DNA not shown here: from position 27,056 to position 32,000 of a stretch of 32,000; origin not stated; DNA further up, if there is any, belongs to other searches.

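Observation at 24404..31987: Candidate coupled defence module: STAND abortive-infection nuclease co-oriented with, and 18 nt upstream of, a Type IIL RM enzyme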

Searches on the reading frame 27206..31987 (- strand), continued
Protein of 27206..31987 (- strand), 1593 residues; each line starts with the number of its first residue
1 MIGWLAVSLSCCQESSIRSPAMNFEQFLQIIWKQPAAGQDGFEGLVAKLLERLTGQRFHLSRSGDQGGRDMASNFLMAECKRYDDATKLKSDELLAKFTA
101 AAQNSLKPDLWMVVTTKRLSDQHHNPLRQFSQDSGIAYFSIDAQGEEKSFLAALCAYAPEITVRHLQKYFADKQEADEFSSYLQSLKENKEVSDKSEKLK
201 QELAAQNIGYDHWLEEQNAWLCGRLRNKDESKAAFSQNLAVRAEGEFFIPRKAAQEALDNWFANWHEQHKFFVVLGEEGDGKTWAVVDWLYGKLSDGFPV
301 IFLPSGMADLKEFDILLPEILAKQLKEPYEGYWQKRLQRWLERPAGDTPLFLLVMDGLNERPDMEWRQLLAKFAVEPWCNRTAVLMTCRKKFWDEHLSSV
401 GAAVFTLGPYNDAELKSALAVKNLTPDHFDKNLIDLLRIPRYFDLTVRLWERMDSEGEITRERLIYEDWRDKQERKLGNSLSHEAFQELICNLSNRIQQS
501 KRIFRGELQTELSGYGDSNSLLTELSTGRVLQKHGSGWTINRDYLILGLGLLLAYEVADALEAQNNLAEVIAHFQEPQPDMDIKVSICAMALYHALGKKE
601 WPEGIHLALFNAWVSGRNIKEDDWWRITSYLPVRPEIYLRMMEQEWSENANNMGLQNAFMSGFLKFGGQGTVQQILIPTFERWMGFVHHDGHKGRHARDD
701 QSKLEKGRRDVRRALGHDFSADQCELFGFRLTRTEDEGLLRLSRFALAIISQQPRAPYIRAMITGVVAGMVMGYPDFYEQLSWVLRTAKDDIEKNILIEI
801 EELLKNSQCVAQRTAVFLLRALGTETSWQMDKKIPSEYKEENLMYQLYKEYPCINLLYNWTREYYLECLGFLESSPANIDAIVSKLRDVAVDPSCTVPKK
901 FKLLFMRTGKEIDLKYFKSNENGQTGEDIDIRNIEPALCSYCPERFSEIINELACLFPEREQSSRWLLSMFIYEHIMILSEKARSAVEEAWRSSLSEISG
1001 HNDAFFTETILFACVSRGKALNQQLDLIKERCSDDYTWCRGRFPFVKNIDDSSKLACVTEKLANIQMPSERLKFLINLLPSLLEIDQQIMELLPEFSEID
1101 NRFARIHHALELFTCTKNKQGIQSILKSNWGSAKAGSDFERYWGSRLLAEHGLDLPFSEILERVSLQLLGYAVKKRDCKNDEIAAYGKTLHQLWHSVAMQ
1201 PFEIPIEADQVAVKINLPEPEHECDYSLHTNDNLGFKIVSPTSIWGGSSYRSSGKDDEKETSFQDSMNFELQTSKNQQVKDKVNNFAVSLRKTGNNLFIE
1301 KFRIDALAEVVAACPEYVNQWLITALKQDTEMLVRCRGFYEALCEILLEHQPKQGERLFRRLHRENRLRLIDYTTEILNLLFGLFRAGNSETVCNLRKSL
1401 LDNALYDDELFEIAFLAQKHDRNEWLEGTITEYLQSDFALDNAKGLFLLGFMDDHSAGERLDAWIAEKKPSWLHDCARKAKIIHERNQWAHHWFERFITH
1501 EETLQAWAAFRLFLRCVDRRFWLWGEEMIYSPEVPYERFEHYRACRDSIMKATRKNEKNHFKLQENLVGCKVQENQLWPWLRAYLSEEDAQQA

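Call 49: find_encoding_contigs(protein=P0006, flank=8000, max_places=2)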
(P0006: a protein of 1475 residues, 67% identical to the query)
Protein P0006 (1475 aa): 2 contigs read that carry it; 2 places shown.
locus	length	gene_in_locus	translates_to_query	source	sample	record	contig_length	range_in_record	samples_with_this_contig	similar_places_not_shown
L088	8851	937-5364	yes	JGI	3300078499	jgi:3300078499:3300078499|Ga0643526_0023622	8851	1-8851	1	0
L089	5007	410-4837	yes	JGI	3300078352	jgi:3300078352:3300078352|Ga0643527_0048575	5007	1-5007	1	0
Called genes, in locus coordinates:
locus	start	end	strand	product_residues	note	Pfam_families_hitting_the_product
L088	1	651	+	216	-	?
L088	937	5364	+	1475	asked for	-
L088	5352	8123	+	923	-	PF20464:MmeI_N, PF20465:MmeI_hel, PF02384:N6_Mtase (faint), PF20473:MmeI_Mtase, PF07669:Eco57I (faint), PF20466:MmeI_TRD, PF20467:MmeI_C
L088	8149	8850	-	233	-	?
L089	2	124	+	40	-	?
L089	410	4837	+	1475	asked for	-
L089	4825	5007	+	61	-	?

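Call 79: find_encoding_contigs(protein=P0009, flank=8000, max_places=2)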
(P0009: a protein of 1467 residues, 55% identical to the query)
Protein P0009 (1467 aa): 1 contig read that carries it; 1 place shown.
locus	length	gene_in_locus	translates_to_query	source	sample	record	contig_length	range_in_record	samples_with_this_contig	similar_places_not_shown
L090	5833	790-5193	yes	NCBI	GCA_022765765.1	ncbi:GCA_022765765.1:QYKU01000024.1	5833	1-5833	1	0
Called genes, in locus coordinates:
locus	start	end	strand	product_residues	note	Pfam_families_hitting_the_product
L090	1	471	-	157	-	PF01134:GIDA, PF01266:DAO (faint), PF13450:NAD_binding_8 (weak)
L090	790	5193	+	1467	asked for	-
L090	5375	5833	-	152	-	PF02698:DUF218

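Call 80: find_encoding_contigs(protein=P0007, flank=8000, max_places=2)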
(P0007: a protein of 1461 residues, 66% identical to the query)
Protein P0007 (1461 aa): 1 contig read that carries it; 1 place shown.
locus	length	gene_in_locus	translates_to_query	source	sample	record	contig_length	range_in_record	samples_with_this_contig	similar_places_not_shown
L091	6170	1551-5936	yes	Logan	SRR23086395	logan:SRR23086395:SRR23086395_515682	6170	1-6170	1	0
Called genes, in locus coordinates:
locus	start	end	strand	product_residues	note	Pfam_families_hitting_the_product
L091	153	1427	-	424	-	PF04326:SLFN_AlbA_2, PF13749:HATPase_c_4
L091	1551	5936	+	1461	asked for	-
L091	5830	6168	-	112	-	?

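Call 85: list_cluster_members(proteins=[P0008, P0002, P0005, P0009, P0015, P0152, P0181])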
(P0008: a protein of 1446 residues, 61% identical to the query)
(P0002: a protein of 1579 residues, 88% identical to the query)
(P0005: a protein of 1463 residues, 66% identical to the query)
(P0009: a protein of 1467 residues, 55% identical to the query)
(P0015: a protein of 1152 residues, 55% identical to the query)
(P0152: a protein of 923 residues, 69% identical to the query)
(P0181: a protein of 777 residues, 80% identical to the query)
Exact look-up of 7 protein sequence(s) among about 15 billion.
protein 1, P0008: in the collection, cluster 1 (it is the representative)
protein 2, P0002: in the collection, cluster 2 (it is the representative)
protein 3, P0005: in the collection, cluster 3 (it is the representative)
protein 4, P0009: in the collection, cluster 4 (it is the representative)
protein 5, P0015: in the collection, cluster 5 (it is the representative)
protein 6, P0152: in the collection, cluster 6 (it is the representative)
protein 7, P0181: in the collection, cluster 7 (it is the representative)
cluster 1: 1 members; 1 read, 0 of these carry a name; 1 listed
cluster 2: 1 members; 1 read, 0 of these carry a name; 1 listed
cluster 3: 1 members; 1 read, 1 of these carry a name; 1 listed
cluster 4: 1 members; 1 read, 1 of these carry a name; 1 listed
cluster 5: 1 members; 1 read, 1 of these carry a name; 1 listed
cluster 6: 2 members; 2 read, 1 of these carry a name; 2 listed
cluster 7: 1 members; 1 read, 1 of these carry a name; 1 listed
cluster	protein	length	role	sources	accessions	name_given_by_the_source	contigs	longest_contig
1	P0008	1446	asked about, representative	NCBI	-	-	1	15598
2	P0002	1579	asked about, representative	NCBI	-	-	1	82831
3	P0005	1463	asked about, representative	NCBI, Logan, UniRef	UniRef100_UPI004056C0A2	hypothetical protein n=1 Tax=Candidatus Electronema sp. TaxID=2698783 RepID=UPI004056C0A2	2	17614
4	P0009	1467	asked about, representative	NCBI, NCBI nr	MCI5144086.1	MAG: hypothetical protein D3923_00845 [Candidatus Electrothrix sp. AR3] | hypothetical protein [Candidatus Electrothrix sp. AR3]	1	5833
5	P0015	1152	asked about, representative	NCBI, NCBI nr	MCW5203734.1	hypothetical protein VU12_12450, partial [Desulfobulbus sp. US4] | hypothetical protein [Desulfobulbus sp. US4]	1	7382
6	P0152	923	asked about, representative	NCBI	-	-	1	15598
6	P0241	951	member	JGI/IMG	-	hypothetical protein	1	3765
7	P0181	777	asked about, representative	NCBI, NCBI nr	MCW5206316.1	class I SAM-dependent DNA methyltransferase [Desulfobulbus sp. F5]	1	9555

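Call 90: search_protein_families(library=pfam, proteins=[L002:6580-8055:-, L039:7728-9158:-, L002:9444-11210:-, L027:14664-17444:+, L045:13590-14240:+], max_evalue=0.001)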
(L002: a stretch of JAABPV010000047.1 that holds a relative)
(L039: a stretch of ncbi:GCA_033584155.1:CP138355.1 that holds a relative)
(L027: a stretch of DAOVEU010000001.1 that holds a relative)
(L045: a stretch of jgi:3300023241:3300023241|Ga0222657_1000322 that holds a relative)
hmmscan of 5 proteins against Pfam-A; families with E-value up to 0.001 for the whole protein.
L002:6580-8055:- (491 aa): 2 families
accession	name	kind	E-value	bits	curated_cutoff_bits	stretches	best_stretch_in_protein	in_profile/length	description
PF13749.12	HATPase_c_4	-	2.3e-24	85.6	26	1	321-405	1-89/89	Putative ATP-dependent DNA helicase recG C-terminal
PF04326.19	SLFN_AlbA_2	-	9.1e-20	71.8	25.3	1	23-144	1-117/118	Schlafen, AlbA_2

L039:7728-9158:- (476 aa): 17 families
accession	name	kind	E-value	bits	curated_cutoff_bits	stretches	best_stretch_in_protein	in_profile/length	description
PF13424.12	TPR_12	-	3.9e-48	162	30.1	4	245-317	3-77/77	Tetratricopeptide repeat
PF13374.12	TPR_10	-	2.6e-36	123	27.5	1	288-317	5-34/42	Tetratricopeptide repeat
PF00515.34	TPR_1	-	2.5e-34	116.1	27.8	1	286-318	2-34/34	Tetratricopeptide repeat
PF13176.12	TPR_7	-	1.9e-32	109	27.9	1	288-322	2-36/36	Tetratricopeptide repeat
PF07719.23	TPR_2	-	9.7e-27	91.3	27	1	286-318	2-34/34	Tetratricopeptide repeat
PF13181.12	TPR_8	-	4.3e-24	83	25.7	0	247-274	3-30/34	Tetratricopeptide repeat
PF17874.7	TPR_MalT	-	2.1e-17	63.9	45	2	252-469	8-226/336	MalT-like TPR region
PF13428.12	TPR_14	-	2.1e-15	56.1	23.5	0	292-321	8-37/44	Tetratricopeptide repeat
PF18768.7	RNPP_C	-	7.1e-10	39.2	26.5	0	284-353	78-149/213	RNPP family C-terminal domain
PF14559.12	TPR_19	-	1.7e-09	38.3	25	0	175-230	1-50/68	Tetratricopeptide repeat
PF13432.12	TPR_16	-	2.5e-09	37.9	32.7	0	171-230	3-56/65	Tetratricopeptide repeat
PF24885.1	TPR_NPHP3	-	7.3e-08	32.5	100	1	230-357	77-215/239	Nephrocystin-3 TPR domain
PF13371.12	TPR_9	-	7.6e-08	32.7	35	0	179-236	9-60/73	Tetratricopeptide repeat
PF14938.12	SNAP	-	1.1e-07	32.1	25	2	127-269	36-179/282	Soluble NSF attachment protein, SNAP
PF13174.12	TPR_6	-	2.5e-06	28.2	26.3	0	217-233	12-28/33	Tetratricopeptide repeat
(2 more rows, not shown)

L002:9444-11210:- (588 aa): 3 families
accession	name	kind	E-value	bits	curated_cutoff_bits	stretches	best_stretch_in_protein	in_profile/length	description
PF02775.26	TPP_enzyme_C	-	3.4e-57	192.9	21.9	1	416-561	2-149/151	Thiamine pyrophosphate enzyme, C-terminal TPP binding domain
PF00205.28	TPP_enzyme_M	-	1.5e-51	174.2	30.4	1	214-347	1-135/137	Thiamine pyrophosphate enzyme, central domain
PF02776.23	TPP_enzyme_N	-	1.9e-41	141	26.8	1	26-140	2-118/119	Thiamine pyrophosphate enzyme, N-terminal TPP binding domain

L027:14664-17444:+ (926 aa): 2 families
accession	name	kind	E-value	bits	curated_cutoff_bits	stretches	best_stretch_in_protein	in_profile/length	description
PF01555.25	N6_N4_Mtase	-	8.8e-14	52.4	26.7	2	112-156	159-198/221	DNA methylase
PF03602.21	Cons_hypoth95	-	2.1e-05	24.7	24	0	470-526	83-143/182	Conserved hypothetical protein 95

L045:13590-14240:+ (216 aa): 0 families

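Call 94: search_protein_families(library=padloc, proteins=[L027:14664-17444:+, L027:17462-18619:+, L027:18616-19737:+, L045:3-3023:+, L045:3033-5849:+, L045:5859-7931:+, L038:294-1658:-], max_evalue=0.00001)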
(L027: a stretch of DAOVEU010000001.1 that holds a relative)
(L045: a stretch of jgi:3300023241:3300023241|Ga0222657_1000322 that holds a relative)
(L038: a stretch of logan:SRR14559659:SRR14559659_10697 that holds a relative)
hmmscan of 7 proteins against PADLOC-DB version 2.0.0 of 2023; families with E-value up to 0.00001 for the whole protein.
L027:14664-17444:+ (926 aa): 9 families
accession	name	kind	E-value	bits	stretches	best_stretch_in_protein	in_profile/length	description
PDLC02541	PglX|PglXI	-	0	1241.1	2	167-924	191-918/919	PglXI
PDLC03346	MTase_II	-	1.1e-291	968.3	3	235-922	355-1064/1068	Type II methyltransferase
PDLC03312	MTase_II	-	3.2e-55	185.5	2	419-610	1051-1245/1344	Type II methyltransferase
PDLC03319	MTase_II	-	9.5e-19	65.6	1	492-629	285-423/503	Type II methyltransferase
PDLC03367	MTase_II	-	3.7e-13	46.7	1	383-595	224-444/633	Type II methyltransferase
PDLC02189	DUF1156_MTase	-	8.1e-08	28.9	1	367-595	426-648/944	-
PDLC03371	MTase_II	-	1e-07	29.8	0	120-157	191-228/260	Type II methyltransferase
PDLC03353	MTase_II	-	2.1e-06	25.5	0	495-609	24-123/260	Type II methyltransferase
PDLC03239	MTase_II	-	4.7e-06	23.6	0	105-165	53-118/442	Type II methyltransferase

L027:17462-18619:+ (385 aa): 3 families
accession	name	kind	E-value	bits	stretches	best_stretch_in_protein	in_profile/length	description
PDLC03877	NsnA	-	2.5e-147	489.2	1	22-384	20-383/385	-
PDLC04027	PD-T4-2_A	-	1.9e-38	130.5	1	61-375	46-356/363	-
PDLC03418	REase_II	-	1.2e-11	42.3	1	66-205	31-161/372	Type II restriction enzyme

L027:18616-19737:+ (373 aa): 73 families (the best 25 are shown)
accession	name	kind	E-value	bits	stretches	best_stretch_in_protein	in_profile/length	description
PDLC03878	NsnB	-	2.5e-120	400.4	1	1-369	1-344/345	-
PDLC04148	HEC-03B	-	5e-35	119.4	2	126-357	213-434/458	-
PDLC04707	PDC-M55A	-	1.4e-28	98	2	150-358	206-400/421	-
PDLC02979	AriA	-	1.1e-22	79.3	2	1-47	1-50/373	-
PDLC04178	HEC-01A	-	1.5e-19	68.3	2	2-127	9-125/399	-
PDLC04176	HEC-01A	-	1e-16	59.3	2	189-304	208-322/371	-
PDLC04393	PDC-M07A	-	8.2e-16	56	1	1-111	1-112/435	-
PDLC04144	HEC-01B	-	1e-14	52.5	2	143-311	187-350/395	-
PDLC02980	AriA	-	3.5e-14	51.5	1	239-304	238-304/304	-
PDLC04179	HEC-01A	-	5.9e-14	50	1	1-52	1-52/459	-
PDLC04391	PDC-M07A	-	1.4e-13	48.7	1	1-55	1-55/412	-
PDLC04177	HEC-01A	-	1.7e-13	48.4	1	249-305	287-342/393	-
PDLC04175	HEC-01A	-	2.3e-13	48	1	2-55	6-59/363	-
PDLC02358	Old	-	9.7e-13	45.8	1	2-45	4-47/578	Old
PDLC04392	PDC-M07A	-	1e-12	45.9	1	1-49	1-49/432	-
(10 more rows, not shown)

L045:3-3023:+ (1006 aa): 1 family
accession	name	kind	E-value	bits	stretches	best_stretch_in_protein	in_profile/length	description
PDLC03647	REase_III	-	1.4e-07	28.1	0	861-939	862-935/989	Type III restriction enzyme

L045:3033-5849:+ (938 aa): 29 families (the best 25 are shown)
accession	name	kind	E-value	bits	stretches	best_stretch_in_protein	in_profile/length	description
PDLC03632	MTase_III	-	0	1474.4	2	50-936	74-983/983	Type III methyltransferase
PDLC03636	MTase_III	-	3e-37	126.6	3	211-329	89-204/575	Type III methyltransferase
PDLC03354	MTase_II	-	4e-36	122.9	2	136-318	60-231/425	Type II methyltransferase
PDLC03644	MTase_III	-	7.9e-34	115.3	2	127-322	29-213/542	Type III methyltransferase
PDLC03635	MTase_III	-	7.9e-32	108.8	1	215-316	267-371/708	Type III methyltransferase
PDLC03634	MTase_III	-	6.8e-31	105.8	1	136-316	94-272/621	Type III methyltransferase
PDLC03638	MTase_III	-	4.1e-27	92.9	1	214-482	429-665/816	Type III methyltransferase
PDLC03633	MTase_III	-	5.4e-26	89.4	2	131-291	72-228/616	Type III methyltransferase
PDLC03641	MTase_III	-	2.6e-24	83.8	1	132-468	100-426/657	Type III methyltransferase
PDLC03300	MTase_II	-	3.2e-24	83.5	2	134-292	9-163/302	Type II methyltransferase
PDLC03339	MTase_II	-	8.5e-23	78.7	2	138-268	5-112/399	Type II methyltransferase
PDLC03371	MTase_II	-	1.4e-19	68.7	2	433-494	191-252/260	Type II methyltransferase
PDLC03640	MTase_III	-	1.4e-17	61.4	1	136-293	43-200/654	Type III methyltransferase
PDLC03738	oMTase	-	2.4e-17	60.7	2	428-501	199-272/376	orphan methyltransferase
PDLC03637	MTase_III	-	4.4e-17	59.9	1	136-296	121-268/513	Type III methyltransferase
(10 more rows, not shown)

L045:5859-7931:+ (690 aa): 29 families (the best 25 are shown)
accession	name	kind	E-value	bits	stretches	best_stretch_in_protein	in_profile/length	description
PDLC01087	C3a187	-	6.3e-30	102.5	2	433-688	318-553/559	NERD+UvrD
PDLC00132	GajB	-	4e-23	79.9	2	232-513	4-298/625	UrvD helicase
PDLC00117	GajB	-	1e-21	75.1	2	243-602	25-383/604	UrvD helicase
PDLC00114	GajB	-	6.1e-18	62.7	2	232-600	8-382/635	UrvD helicase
PDLC03802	RTasHel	-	1.4e-15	55.2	1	234-513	8-272/675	DRT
PDLC00127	GajB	-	1.1e-13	48.6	1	607-675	503-564/594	UrvD helicase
PDLC00104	GajB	-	1.6e-13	48.3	1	237-477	7-206/574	UrvD helicase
PDLC00130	GajB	-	1.3e-12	44.8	1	610-677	509-568/589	UrvD helicase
PDLC00135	GajB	-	8.8e-12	42.7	1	593-687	496-589/603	UrvD helicase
PDLC00103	GajB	-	1.5e-11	41.9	1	388-582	156-359/612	UrvD helicase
PDLC00123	GajB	-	1.7e-11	41.5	1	605-675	437-505/540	UrvD helicase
PDLC00107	GajB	-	1.7e-11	41.4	0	599-678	469-557/587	UrvD helicase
PDLC00129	GajB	-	2.9e-10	37.4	1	425-529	217-322/594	UrvD helicase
PDLC00121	GajB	-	4.3e-10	36.7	0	425-477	193-242/565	UrvD helicase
PDLC00138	GajB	-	8.3e-10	36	0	541-679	449-569/581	UrvD helicase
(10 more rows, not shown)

L038:294-1658:- (454 aa): 3 families
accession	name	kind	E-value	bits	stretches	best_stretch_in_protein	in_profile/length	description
PDLC02394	pAgo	-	1.4e-18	64.1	1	52-407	38-390/1121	-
PDLC02402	Aga_SIR2-PNTD1-PNTD2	-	2.6e-11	40.4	1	183-440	308-553/876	Class I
PDLC02418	Aga_SIR2-Kinase-PNTD1-PNTD2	-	9.3e-11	38.6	1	170-440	154-431/756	Class I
